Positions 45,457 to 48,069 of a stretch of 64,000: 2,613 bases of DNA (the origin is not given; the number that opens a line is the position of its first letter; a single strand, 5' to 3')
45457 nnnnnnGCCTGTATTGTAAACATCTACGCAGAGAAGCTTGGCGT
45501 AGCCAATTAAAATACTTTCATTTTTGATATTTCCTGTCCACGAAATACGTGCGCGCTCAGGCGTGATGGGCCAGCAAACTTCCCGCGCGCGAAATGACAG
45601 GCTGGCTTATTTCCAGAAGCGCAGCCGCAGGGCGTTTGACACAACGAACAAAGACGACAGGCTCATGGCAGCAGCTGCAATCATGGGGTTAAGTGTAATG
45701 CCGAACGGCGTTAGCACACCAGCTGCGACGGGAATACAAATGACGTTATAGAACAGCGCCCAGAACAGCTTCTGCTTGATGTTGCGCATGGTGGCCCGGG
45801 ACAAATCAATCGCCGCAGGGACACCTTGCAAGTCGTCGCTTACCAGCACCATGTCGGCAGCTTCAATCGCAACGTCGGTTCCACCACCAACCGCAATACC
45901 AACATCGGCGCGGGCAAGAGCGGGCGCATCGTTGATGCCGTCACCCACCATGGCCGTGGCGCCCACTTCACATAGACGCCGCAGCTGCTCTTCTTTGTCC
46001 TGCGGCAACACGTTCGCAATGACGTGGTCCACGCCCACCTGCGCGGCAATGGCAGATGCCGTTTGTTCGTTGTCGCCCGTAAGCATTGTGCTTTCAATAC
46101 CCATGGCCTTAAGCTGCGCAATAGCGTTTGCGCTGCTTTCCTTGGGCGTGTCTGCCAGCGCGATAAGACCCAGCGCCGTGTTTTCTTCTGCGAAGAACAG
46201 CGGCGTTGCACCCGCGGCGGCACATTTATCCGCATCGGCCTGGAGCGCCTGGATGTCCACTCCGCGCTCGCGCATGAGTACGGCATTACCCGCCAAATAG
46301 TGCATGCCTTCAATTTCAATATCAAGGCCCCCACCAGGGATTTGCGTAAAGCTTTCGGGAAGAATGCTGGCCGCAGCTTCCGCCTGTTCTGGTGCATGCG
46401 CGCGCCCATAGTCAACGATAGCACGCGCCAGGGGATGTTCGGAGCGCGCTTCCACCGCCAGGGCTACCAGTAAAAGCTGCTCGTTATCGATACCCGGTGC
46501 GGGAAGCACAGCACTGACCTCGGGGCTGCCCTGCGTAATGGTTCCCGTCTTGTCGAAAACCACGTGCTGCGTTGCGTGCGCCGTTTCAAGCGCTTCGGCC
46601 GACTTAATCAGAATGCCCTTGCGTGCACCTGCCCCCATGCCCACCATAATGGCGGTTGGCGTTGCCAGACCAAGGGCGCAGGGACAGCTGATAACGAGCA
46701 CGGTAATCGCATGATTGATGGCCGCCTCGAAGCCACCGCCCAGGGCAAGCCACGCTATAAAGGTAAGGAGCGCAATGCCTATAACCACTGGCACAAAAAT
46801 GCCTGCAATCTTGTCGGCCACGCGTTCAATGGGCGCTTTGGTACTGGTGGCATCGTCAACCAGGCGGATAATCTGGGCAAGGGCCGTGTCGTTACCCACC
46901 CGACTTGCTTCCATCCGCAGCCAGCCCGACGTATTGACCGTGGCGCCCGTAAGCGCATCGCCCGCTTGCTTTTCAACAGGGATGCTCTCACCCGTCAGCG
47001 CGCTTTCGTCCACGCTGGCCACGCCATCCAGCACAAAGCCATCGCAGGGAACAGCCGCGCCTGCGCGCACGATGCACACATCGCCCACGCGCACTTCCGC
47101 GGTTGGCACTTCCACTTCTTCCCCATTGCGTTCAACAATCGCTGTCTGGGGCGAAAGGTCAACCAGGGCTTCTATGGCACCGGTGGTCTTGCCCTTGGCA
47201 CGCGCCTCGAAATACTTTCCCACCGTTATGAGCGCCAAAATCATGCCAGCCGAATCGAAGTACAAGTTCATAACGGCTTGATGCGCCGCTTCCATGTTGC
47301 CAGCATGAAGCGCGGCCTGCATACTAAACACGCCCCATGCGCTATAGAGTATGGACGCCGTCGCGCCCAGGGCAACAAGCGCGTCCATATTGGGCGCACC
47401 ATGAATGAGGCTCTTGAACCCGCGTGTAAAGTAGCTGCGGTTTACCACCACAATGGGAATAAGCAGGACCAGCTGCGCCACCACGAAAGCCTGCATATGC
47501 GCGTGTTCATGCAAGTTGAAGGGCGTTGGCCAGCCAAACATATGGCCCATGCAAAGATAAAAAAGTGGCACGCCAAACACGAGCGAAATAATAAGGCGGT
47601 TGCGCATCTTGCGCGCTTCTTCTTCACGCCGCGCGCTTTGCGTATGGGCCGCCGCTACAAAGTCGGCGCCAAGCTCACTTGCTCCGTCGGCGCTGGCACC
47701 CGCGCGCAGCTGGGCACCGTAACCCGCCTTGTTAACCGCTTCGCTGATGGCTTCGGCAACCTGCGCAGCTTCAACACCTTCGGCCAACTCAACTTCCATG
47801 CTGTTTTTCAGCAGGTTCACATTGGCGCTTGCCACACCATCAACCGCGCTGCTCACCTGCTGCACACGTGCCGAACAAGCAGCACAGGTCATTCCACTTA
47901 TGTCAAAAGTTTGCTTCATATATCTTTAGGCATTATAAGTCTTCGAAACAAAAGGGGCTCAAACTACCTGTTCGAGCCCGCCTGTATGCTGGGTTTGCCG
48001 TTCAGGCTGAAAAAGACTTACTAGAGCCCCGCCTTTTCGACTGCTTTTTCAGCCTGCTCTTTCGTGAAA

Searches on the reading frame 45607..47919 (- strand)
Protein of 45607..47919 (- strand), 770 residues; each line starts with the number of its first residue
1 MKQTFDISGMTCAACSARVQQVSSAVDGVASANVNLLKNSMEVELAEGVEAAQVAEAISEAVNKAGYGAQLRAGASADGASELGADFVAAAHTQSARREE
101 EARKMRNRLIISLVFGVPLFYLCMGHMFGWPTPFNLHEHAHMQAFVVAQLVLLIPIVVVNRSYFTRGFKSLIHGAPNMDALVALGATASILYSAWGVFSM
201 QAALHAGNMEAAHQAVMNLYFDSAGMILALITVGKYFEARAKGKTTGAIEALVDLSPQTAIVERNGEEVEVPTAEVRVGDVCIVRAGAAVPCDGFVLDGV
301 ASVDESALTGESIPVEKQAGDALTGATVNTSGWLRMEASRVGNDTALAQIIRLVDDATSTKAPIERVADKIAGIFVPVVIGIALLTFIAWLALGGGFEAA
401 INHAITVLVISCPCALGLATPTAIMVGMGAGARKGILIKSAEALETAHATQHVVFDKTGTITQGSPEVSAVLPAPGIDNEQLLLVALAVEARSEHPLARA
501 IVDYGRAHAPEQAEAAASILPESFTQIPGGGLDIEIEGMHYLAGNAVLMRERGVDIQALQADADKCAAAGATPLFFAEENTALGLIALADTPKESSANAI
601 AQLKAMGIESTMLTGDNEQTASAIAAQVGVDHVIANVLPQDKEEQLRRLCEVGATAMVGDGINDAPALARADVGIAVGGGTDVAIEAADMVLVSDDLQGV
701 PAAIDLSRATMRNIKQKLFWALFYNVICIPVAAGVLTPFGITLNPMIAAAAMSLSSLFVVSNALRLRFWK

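Call 7: search_protein_families(library=pfam, proteins=[window:45607-47919:-])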
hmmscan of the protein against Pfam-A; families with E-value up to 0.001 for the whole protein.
window:45607-47919:- (770 aa): 4 families
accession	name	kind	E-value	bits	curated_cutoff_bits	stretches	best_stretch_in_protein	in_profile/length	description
PF00122.25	E1-E2_ATPase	-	1.1e-57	195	28.1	1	255-434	2-181/181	E1-E2 ATPase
PF00702.32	Hydrolase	-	2.5e-34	119.8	26.4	1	452-672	3-191/191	haloacid dehalogenase-like hydrolase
PF00403.32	HMA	-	4.1e-12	46.7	24.8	1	4-67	1-61/62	Heavy-metal-associated domain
PF08282.18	Hydrolase_3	-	2.3e-06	27.9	20.9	1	654-704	205-255/255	haloacid dehalogenase-like hydrolase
